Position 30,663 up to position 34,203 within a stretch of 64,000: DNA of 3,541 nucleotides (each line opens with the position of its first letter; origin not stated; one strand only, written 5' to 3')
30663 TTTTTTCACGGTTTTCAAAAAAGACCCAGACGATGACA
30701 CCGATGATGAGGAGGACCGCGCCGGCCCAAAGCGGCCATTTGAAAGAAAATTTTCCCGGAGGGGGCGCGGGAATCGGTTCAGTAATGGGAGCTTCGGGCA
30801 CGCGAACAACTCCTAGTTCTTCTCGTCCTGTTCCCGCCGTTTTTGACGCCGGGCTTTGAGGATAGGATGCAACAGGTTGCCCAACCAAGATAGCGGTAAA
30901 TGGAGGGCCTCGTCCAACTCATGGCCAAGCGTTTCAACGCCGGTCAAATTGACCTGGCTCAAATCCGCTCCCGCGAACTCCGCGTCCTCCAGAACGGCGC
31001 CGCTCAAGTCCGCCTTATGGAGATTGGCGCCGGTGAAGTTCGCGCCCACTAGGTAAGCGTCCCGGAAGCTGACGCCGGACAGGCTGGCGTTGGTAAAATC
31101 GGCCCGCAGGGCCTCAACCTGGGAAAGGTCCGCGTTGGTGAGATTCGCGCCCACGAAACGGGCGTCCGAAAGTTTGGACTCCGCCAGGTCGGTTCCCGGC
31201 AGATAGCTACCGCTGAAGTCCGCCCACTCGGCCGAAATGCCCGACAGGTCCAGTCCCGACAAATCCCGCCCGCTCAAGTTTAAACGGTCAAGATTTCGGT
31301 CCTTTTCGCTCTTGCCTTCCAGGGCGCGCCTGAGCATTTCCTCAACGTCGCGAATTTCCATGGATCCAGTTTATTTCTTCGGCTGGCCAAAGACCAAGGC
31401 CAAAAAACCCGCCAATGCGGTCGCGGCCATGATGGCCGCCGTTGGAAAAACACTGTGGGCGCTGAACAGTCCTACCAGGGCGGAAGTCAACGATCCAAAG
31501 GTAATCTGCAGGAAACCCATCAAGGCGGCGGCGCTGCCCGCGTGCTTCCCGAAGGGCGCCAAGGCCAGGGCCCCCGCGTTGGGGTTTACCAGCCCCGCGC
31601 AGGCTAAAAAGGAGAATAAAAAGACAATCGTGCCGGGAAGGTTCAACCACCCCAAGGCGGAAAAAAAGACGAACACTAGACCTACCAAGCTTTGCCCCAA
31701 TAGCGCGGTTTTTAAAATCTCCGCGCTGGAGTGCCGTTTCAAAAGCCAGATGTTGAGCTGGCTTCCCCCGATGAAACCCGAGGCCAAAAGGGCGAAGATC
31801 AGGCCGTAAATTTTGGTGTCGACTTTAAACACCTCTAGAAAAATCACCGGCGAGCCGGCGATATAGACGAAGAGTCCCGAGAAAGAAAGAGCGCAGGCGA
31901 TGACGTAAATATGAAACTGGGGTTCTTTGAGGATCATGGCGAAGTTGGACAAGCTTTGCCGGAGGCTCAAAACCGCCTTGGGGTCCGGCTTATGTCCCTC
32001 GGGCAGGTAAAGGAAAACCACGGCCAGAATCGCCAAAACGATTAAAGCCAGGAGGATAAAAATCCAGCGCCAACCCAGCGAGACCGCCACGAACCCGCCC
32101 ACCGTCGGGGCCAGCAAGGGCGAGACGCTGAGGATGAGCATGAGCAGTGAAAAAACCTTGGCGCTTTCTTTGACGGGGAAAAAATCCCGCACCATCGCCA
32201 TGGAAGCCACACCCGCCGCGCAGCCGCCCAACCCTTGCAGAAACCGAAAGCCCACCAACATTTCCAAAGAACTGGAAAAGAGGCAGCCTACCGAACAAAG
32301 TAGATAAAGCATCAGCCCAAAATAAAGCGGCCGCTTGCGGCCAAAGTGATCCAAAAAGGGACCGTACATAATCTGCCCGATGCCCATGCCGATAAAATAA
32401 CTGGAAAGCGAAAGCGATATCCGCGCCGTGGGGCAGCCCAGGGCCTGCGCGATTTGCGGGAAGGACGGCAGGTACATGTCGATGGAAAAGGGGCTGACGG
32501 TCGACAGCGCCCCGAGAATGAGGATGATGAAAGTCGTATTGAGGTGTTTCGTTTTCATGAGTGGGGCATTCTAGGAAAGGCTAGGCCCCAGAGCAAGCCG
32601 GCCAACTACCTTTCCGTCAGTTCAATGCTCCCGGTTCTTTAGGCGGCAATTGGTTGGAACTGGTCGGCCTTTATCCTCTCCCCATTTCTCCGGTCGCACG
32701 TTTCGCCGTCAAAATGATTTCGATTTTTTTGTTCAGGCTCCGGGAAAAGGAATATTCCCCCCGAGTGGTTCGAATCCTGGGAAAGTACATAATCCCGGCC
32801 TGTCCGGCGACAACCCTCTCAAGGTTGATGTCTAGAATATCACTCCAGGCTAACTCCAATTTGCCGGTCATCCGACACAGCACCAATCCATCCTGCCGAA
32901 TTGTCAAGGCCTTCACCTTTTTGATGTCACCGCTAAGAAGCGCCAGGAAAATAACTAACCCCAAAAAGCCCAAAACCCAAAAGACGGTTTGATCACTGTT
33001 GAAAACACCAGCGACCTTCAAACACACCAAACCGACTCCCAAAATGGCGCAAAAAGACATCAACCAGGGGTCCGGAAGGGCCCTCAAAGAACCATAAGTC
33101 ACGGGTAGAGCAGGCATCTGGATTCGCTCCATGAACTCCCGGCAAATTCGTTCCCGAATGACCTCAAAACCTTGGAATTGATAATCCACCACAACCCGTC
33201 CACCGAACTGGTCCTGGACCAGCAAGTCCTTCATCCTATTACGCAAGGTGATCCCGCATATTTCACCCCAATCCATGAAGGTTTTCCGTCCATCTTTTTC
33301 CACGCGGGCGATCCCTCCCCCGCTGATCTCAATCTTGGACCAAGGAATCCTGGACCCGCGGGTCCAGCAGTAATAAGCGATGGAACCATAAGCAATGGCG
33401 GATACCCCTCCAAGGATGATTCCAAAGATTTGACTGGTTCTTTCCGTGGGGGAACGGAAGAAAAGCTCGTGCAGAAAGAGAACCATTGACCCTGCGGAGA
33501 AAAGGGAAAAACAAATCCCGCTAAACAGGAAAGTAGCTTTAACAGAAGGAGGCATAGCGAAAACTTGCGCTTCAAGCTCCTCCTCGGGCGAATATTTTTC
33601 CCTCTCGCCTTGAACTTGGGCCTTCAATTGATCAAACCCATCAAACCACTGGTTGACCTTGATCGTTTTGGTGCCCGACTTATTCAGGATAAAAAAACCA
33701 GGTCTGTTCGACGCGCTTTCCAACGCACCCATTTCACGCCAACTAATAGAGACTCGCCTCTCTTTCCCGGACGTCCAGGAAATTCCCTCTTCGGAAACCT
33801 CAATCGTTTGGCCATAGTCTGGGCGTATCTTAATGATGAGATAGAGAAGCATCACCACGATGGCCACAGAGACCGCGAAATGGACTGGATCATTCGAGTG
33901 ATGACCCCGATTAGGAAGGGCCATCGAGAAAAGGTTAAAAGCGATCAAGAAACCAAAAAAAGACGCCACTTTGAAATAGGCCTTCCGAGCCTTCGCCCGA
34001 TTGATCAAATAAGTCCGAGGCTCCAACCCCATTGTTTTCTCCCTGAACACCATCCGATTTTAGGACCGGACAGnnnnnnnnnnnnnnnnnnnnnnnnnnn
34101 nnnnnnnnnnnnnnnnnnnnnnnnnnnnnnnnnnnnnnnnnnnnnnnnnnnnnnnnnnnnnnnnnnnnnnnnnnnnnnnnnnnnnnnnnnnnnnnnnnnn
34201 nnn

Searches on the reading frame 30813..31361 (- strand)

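Call 16: search_protein_families(library=pfam, proteins=[window:30813-31361:-], max_evalue=0.001)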
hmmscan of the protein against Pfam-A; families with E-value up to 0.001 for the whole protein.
window:30813-31361:- (182 aa): 3 families
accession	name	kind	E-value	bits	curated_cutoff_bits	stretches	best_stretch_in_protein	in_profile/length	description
PF00805.28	Pentapeptide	-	9.3e-34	115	20.2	3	102-141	1-40/40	Pentapeptide repeats (8 copies)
PF13599.13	Pentapeptide_4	-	5.6e-14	52.4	38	1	86-143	5-72/78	Pentapeptide repeat region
PF13576.12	Pentapeptide_3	-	2.4e-12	47.3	27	2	95-135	2-45/48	Pentapeptide repeats (9 copies)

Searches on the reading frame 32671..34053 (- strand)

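Call 16: search_protein_families(library=pfam, proteins=[window:32671-34053:-], max_evalue=0.001)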
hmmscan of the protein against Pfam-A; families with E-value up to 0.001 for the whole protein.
window:32671-34053:- (460 aa): 1 family
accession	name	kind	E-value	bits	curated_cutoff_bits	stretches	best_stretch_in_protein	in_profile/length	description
PF20226.3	DUF6585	-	0.00054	19.8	27.7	0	331-442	30-144/249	Family of unknown function (DUF6585)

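Call 62: search_protein_families(library=padloc, proteins=[window:32671-34053:-], max_evalue=0.001)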
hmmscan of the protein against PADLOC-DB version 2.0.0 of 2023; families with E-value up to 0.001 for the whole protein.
window:32671-34053:- (460 aa): 0 families
